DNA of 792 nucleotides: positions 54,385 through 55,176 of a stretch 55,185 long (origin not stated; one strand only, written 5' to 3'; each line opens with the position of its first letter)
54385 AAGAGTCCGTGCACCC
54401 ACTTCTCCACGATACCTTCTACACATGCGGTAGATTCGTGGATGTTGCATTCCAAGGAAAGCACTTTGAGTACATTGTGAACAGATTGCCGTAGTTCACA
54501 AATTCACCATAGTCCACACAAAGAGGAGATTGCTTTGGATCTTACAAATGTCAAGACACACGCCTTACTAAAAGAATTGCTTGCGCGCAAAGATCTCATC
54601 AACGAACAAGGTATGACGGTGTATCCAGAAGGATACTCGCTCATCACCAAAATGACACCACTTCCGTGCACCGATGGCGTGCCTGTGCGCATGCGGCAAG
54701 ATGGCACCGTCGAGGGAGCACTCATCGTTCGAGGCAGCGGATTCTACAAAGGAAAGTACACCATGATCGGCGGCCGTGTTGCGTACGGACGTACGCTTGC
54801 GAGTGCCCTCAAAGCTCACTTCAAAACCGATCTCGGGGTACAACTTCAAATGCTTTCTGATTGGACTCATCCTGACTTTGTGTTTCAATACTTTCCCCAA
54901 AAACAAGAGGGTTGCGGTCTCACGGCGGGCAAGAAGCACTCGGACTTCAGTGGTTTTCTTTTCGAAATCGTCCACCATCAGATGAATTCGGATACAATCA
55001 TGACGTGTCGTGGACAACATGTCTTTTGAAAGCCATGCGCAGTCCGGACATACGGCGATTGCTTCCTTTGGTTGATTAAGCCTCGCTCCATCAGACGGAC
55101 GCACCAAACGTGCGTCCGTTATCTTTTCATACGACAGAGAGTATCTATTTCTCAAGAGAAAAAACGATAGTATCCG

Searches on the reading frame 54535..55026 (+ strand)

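Call 9: search_protein_families(library=pfam, proteins=[window:54535-55026:+])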
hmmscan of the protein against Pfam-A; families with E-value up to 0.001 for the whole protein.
window:54535-55026:+ (164 aa): 1 family
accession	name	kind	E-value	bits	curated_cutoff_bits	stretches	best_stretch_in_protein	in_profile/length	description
PF16262.11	DUF4916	-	1.3e-07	31.9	27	1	38-123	15-102/170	Domain of unknown function (DUF4916)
